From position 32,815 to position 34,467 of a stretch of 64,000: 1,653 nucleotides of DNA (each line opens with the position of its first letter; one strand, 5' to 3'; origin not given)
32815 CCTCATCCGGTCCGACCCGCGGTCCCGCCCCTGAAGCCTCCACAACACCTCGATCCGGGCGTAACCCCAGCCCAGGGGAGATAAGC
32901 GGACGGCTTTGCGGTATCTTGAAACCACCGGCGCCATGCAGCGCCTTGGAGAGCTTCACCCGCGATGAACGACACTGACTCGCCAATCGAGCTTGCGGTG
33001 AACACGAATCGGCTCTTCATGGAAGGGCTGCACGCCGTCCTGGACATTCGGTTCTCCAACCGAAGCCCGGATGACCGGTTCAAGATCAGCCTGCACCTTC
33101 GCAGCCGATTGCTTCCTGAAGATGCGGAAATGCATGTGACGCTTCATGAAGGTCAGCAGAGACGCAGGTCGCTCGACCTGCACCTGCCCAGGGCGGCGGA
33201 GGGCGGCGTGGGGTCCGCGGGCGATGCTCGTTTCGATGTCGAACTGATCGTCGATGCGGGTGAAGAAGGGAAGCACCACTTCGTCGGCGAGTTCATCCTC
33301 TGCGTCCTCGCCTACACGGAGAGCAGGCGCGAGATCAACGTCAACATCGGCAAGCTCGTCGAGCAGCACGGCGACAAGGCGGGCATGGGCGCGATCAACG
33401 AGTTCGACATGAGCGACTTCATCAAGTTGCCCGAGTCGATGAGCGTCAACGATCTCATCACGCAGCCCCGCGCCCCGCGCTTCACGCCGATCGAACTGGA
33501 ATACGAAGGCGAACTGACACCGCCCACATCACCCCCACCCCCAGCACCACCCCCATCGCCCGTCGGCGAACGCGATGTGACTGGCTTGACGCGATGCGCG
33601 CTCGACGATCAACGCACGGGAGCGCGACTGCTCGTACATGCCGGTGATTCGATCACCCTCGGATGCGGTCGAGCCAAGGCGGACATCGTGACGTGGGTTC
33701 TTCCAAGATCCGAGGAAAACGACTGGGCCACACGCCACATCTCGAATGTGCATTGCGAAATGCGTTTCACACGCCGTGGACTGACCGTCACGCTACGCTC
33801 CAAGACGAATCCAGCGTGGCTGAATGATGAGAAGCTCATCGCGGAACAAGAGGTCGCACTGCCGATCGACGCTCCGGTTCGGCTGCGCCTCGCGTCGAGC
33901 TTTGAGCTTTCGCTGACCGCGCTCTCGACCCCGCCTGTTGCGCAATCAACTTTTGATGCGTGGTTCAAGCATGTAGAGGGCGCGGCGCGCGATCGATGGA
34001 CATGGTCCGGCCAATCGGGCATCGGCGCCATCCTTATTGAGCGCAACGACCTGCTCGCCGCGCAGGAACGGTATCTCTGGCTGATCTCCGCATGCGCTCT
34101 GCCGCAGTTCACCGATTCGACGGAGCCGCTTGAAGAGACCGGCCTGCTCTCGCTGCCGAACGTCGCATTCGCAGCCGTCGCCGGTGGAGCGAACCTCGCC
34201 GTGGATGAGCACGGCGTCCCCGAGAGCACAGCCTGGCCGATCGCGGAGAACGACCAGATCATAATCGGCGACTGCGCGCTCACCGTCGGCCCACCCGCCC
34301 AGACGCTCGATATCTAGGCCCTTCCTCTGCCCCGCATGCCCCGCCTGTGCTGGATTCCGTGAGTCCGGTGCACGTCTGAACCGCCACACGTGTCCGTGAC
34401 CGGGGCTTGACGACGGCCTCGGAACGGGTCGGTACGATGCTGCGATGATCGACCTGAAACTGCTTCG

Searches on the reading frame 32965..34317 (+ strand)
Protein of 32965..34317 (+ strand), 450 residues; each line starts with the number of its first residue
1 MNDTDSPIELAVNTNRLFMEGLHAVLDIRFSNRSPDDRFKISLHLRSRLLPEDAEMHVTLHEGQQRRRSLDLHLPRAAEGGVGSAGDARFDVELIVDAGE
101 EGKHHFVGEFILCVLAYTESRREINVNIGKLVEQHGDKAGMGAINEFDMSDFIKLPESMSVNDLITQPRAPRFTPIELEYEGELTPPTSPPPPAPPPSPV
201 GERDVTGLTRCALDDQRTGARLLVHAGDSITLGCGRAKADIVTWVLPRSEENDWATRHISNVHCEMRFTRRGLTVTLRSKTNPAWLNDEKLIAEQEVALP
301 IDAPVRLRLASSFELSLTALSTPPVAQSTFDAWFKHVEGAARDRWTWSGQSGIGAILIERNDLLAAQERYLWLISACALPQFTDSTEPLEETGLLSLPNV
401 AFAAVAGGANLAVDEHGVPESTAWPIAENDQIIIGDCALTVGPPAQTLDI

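Call 3: search_protein_families(library=pfam, proteins=[window:32965-34317:+], max_evalue=0.01)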
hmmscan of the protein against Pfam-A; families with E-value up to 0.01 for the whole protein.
window:32965-34317:+ (450 aa): 0 families

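Call 4: search_protein_families(library=ncbifam, proteins=[window:32965-34317:+], max_evalue=0.01)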
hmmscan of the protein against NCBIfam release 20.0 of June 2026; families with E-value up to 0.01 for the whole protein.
window:32965-34317:+ (450 aa): 0 families

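Call 5: search_protein_families(library=padloc, proteins=[window:32965-34317:+], max_evalue=0.01)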
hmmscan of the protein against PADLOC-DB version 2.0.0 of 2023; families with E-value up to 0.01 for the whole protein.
window:32965-34317:+ (450 aa): 0 families

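Call 9: search_protein_families(library=pfam, proteins=[window:32965-34317:+], max_evalue=10)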
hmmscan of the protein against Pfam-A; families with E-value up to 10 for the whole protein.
window:32965-34317:+ (450 aa): 0 families

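Call 18: find_homologous_proteins(query=window:32965-34317:+)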
Query window:32965-34317:+ (450 aa): 18 proteins with E <= 0.001 among 8000 candidates.
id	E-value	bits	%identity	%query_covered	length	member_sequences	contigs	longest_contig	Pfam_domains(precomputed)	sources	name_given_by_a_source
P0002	0.0e+0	1027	100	100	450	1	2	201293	-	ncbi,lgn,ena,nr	ncbi:MAG: FHA domain-containing protein [Phycisphaerales bacterium]|nr:FHA domain-containing protein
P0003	7.0e-116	406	50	96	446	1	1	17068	-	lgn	-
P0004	1.2e-107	379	48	100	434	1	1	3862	-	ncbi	ncbi:MAG: hypothetical protein ACF8NJ_02495 [Phycisphaerales bacterium JB038]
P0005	1.5e-107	378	45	96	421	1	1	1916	-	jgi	-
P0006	8.1e-107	376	46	95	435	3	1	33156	-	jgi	jgi:hypothetical protein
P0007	1.6e-106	375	46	100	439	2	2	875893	-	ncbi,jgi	jgi:hypothetical protein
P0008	4.8e-103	364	42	100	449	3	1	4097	-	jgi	jgi:hypothetical protein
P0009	4.9e-99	350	42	99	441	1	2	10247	PF00498.32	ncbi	-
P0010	2.8e-98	348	41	100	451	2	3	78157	-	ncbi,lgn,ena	-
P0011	8.5e-96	340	42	95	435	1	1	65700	-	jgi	jgi:hypothetical protein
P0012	1.0e-94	336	40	96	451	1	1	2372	-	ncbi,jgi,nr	ncbi:MAG: hypothetical protein QF471_05665 [Phycisphaerales bacterium]|jgi:hypothetical protein|nr:h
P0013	7.2e-93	330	43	99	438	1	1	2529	-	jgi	jgi:hypothetical protein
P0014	1.0e-91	326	46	88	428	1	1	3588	PF00498.32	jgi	-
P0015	7.2e-91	324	39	100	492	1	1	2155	-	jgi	-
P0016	2.1e-90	322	41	94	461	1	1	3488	-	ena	-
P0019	3.8e-44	170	46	44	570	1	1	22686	PF00498.32,PF16697.11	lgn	-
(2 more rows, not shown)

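Call 20: find_encoding_contigs(protein=P0007, flank=10000, max_places=2)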
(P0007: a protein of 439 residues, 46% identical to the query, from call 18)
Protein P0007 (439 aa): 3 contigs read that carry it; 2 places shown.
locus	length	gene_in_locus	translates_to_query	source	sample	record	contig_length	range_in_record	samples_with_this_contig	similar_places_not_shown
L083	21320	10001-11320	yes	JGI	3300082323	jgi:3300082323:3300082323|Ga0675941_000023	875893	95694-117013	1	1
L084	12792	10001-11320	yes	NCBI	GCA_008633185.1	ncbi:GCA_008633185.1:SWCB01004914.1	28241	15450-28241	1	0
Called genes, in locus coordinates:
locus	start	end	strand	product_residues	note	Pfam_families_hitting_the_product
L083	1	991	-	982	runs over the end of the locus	PF13491:FtsK_4TM, PF17854:FtsK_alpha, PF01580:FtsK_SpoIIIE, PF12846:AAA_10 (faint), PF09397:FtsK_gamma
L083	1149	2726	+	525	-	-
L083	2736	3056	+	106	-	PF00166:Cpn10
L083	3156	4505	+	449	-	PF00275:EPSP_synthase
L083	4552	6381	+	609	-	PF00664:ABC_membrane, PF00005:ABC_tran, PF02463:SMC_N (faint)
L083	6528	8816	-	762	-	PF00069:Pkinase, PF07714:PK_Tyr_Ser-Thr, PF03109:ABC1, PF17667:Pkinase_fungal (weak), PF03781:FGE-sulfatase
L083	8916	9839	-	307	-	PF03781:FGE-sulfatase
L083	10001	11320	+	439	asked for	-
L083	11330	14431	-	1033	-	PF00069:Pkinase, PF07714:PK_Tyr_Ser-Thr, PF03781:FGE-sulfatase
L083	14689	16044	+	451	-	PF04389:Peptidase_M28, PF01546:Peptidase_M20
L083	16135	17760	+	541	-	-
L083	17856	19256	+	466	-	PF01336:tRNA_anti-codon, PF00152:tRNA-synt_2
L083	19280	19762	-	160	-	-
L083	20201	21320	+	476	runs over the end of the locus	PF24137: (faint)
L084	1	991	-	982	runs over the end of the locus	PF13491:FtsK_4TM, PF17854:FtsK_alpha, PF01580:FtsK_SpoIIIE, PF12846:AAA_10 (faint), PF09397:FtsK_gamma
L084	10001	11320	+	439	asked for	-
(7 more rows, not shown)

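Call 21: find_encoding_contigs(protein=P0003, flank=10000, max_places=2)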
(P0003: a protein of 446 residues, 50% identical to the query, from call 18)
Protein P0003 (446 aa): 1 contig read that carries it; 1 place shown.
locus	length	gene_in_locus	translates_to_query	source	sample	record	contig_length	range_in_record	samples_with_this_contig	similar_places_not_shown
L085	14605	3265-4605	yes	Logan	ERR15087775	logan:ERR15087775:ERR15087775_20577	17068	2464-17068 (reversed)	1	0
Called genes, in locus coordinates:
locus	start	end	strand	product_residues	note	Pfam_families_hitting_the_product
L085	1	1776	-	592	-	?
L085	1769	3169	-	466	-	PF00069:Pkinase, PF03109:ABC1 (faint), PF07714:PK_Tyr_Ser-Thr, PF01636:APH (faint)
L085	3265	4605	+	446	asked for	-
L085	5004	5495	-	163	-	PF00072:Response_reg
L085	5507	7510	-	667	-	PF00027:cNMP_binding, PF00512:HisKA (faint), PF02518:HATPase_c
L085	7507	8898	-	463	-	PF00939:Na_sulph_symp, PF03600:CitMHS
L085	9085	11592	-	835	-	PF00343:Phosphorylase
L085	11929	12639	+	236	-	PF02607:B12-binding_2 (weak), PF02310:B12-binding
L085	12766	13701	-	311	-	PF00291:PALP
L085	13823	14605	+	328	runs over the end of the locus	-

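Call 22: find_encoding_contigs(protein=P0010, flank=10000, max_places=1)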
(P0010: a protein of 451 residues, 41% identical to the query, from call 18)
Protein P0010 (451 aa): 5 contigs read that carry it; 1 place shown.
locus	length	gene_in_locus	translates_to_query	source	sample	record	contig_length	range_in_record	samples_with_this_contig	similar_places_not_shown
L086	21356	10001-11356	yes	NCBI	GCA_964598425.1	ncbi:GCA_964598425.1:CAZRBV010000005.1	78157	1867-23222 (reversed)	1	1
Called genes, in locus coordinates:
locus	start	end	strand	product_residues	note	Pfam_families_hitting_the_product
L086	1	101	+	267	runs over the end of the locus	PF13489:Methyltransf_23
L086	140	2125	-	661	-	PF27052:Lysyl_endopep_N (weak), PF13365:Trypsin_2 (faint)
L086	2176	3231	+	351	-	PF01758:SBF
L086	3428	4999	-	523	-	PF01145:Band_7 (weak)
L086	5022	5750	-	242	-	-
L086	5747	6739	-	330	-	-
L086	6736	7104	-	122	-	PF12728:HTH_17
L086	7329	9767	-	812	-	PF00069:Pkinase, PF07714:PK_Tyr_Ser-Thr, PF01636:APH (faint), PF03109:ABC1, PF14312:FG-GAP_2 (faint)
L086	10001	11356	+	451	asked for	-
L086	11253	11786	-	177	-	-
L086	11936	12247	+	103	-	PF01527:HTH_Tnp_1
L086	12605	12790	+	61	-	-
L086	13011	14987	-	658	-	PF00069:Pkinase, PF07714:PK_Tyr_Ser-Thr, PF01636:APH (faint), PF03109:ABC1 (weak), PF03781:FGE-sulfatase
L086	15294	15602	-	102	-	-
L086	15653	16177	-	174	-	-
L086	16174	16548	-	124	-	-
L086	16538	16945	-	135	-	PF01618:MotA_ExbB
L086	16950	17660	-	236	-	-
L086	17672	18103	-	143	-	-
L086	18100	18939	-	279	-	-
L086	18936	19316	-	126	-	-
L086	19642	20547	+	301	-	PF13560:HTH_31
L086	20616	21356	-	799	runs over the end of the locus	-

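Call 23: find_encoding_contigs(protein=P0011, flank=10000, max_places=1)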
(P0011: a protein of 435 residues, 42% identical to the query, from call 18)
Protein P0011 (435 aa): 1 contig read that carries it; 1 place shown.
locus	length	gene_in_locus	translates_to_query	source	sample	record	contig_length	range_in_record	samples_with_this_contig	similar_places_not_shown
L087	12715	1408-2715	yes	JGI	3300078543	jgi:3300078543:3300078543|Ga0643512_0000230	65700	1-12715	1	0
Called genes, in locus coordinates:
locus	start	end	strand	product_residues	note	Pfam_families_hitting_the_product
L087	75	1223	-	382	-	PF00069:Pkinase, PF03109:ABC1 (faint), PF07714:PK_Tyr_Ser-Thr, PF12773:DZR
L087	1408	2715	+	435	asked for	-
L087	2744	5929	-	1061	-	PF00069:Pkinase, PF07714:PK_Tyr_Ser-Thr, PF03781:FGE-sulfatase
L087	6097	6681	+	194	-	-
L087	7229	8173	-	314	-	PF00149:Metallophos, PF12850:Metallophos_2 (weak)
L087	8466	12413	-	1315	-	PF01580:FtsK_SpoIIIE, PF13401:AAA_22 (weak)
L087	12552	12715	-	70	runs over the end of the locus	-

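Call 24: find_encoding_contigs(protein=P0006, flank=10000, max_places=1)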
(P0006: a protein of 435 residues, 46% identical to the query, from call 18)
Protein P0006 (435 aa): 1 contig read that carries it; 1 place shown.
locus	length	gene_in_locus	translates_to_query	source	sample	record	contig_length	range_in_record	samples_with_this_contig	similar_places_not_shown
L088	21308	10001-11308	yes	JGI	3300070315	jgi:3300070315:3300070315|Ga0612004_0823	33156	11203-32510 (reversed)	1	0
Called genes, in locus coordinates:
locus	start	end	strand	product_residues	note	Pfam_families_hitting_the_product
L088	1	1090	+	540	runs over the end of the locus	PF00069:Pkinase, PF07714:PK_Tyr_Ser-Thr, PF01636:APH (faint), PF03109:ABC1 (weak), PF03781:FGE-sulfatase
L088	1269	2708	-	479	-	PF00069:Pkinase, PF07714:PK_Tyr_Ser-Thr, PF01636:APH (faint), PF03109:ABC1, PF17667:Pkinase_fungal (faint)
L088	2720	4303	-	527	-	-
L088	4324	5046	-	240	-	-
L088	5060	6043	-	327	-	-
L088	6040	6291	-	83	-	PF12728:HTH_17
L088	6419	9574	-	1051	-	PF00069:Pkinase, PF07714:PK_Tyr_Ser-Thr, PF03109:ABC1, PF03781:FGE-sulfatase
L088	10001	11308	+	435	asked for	-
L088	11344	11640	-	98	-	-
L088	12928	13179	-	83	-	-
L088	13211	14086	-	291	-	-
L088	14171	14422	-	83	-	-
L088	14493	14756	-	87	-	-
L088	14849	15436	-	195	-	-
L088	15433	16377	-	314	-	PF03629:SASA (weak)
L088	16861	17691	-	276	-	-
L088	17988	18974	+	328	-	PF14100:DUF6807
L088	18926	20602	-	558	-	-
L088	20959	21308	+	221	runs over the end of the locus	PF00884:Sulfatase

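Call 28: search_protein_families(library=phrogs, proteins=[window:32965-34317:+], max_evalue=1)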
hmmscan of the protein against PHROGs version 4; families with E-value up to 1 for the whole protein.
window:32965-34317:+ (450 aa): 0 families

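Call 30: search_solved_structures(query=A1, max_evalue=1, show_alignments=2)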
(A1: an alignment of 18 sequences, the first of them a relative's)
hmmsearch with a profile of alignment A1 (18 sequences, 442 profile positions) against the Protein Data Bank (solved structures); distinct sequences matched with E-value up to 1: 23.
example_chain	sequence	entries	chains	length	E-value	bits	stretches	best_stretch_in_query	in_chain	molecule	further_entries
2aff_A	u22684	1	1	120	2e-05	26.6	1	249-296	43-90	Antigen KI-67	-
1r21_A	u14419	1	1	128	2.3e-05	26.3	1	249-296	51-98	Antigen Ki-67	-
1g6g_A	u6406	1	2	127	0.017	16.9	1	233-298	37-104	PROTEIN KINASE RAD53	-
1j4o_A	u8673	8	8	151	0.022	16.6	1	233-301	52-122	PROTEIN KINASE SPK1 | Serine/threonine-protein kinase RAD53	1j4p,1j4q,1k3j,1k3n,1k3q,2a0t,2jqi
1g3g_A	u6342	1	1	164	0.026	16.3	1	233-300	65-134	PROTEIN KINASE SPK1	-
6a8w_A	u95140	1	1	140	0.031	16.1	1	239-299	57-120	Vacuolar protein sorting-associated protein 64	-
1uht_A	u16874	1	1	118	0.051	15.4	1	248-305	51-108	expressed protein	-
6c4u_B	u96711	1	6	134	0.063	15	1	235-297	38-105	Forkhead-associated 1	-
5t2s_A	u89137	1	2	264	0.067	14.9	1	233-299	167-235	DDK kinase regulatory subunit DBF4,Serine/threonine-protein kinase RAD53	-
5t2f_A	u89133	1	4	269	0.07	14.9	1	233-299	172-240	DDK kinase regulatory subunit DBF4,Serine/threonine-protein kinase RAD53 chimeric protein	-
3gqs_A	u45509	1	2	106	0.13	14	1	248-296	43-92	Adenylate cyclase-like protein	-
5xzv_A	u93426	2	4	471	0.14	13.9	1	233-306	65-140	Serine/threonine-protein kinase RAD53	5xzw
1wln_A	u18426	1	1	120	0.15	13.8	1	250-304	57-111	Afadin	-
2kkl_A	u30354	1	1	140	0.16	13.7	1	249-290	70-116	Uncharacterized protein Mb1858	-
3kt9_A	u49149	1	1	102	0.19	13.5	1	237-302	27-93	Aprataxin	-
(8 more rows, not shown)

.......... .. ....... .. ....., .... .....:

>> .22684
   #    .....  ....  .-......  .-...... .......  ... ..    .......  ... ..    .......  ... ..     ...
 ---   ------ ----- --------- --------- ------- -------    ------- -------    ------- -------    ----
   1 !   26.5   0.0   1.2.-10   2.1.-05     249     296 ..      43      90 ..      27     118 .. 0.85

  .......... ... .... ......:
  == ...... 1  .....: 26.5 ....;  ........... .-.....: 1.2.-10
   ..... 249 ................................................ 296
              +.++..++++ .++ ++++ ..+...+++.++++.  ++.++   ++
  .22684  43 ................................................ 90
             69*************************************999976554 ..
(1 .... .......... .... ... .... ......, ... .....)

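Call 31: search_protein_families(library=pfam, alignment_id=A1, max_evalue=0.1)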
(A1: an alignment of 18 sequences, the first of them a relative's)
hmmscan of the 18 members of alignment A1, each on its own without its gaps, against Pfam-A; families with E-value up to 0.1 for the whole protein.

A. member 1, P0002 (450 aa): 0 families

B. families by the number of members that match (of 18 scanned): 4 families
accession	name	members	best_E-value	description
PF00498.31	FHA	11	6.3e-44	FHA domain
PF16697.10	Yop-YscD_cpl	5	2.3e-24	Inner membrane component of T3SS, cytoplasmic domain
PF23619.1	Ig_VWA7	3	0.013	VWA7 Ig-like domain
PF12083.13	DUF3560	1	0.044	Domain of unknown function (DUF3560)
